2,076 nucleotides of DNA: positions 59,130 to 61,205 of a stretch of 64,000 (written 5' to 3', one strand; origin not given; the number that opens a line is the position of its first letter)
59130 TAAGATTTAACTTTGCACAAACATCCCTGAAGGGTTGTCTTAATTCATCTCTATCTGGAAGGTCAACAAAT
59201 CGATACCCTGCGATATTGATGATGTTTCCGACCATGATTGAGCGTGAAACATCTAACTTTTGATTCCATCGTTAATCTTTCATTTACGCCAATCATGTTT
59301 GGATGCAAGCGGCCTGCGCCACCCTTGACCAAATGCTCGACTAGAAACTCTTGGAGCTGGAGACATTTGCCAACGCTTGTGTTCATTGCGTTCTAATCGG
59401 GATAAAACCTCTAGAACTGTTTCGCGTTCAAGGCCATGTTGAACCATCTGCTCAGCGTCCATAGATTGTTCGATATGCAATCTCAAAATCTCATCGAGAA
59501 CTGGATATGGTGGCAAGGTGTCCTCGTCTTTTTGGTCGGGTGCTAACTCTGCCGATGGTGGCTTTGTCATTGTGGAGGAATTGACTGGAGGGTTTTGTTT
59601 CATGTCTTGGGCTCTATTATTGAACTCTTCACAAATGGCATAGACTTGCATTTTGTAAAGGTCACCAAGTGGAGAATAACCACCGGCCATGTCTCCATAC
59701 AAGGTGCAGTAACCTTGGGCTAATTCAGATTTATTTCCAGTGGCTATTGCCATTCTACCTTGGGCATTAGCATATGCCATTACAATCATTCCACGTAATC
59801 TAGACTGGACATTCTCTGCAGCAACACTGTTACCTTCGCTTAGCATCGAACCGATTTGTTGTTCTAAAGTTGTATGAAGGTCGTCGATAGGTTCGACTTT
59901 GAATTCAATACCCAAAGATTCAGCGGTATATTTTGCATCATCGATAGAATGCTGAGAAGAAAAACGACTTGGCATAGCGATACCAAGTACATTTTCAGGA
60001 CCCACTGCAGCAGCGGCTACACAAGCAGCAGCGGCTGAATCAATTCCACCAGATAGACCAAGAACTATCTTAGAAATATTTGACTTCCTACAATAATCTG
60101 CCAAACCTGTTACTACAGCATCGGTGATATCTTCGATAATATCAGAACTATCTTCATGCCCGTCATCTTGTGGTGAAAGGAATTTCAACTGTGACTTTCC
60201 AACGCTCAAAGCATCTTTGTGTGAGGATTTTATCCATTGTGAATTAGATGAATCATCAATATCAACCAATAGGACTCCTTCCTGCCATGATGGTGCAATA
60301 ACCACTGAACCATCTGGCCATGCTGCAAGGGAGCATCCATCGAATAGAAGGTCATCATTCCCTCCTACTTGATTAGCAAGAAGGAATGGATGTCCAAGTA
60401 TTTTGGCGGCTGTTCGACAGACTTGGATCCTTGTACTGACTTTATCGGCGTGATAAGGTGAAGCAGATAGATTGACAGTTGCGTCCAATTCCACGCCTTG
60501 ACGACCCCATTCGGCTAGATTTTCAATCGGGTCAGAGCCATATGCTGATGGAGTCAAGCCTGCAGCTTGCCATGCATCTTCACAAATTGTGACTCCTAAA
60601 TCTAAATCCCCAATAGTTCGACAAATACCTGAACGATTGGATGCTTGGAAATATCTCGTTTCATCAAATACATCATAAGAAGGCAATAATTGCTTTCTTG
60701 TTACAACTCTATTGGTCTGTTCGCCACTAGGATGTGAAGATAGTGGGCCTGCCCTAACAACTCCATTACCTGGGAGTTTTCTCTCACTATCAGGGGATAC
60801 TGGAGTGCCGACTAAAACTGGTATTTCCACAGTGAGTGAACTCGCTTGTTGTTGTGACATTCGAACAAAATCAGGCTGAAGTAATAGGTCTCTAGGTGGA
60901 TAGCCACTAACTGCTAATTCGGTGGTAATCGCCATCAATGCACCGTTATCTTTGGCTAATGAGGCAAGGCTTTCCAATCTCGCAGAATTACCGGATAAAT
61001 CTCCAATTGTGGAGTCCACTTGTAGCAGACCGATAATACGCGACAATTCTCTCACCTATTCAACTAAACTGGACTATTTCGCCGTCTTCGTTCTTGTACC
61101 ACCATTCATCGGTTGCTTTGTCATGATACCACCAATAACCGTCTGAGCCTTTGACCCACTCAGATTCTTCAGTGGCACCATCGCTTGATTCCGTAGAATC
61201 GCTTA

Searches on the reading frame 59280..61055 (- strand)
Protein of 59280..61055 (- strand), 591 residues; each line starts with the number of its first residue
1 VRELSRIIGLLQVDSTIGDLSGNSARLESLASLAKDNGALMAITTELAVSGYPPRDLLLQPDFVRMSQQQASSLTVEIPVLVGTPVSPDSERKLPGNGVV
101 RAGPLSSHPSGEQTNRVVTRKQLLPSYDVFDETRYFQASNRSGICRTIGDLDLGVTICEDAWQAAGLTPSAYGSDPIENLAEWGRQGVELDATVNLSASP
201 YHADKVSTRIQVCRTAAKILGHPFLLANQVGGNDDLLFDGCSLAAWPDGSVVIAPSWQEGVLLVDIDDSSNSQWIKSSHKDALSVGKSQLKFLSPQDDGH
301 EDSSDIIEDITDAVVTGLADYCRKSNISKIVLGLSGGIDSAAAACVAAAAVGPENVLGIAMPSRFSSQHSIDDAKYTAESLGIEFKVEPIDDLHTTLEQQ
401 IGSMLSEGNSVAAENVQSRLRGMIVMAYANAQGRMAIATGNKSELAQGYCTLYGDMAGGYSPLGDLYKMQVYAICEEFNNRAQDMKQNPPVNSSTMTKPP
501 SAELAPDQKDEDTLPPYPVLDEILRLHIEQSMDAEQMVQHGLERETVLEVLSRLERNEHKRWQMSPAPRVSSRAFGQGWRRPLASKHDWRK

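Call 10: search_protein_families(library=pfam, proteins=[window:59280-61055:-])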
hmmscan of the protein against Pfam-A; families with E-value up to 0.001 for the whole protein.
window:59280-61055:- (591 aa): 2 families
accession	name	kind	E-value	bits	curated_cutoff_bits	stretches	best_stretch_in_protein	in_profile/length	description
PF02540.23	NAD_synthase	-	3.2e-66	223.3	21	1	313-562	4-240/242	NAD synthase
PF00795.27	CN_hydrolase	-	2.1e-10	40.8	23.2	1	8-274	2-254/256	Carbon-nitrogen hydrolase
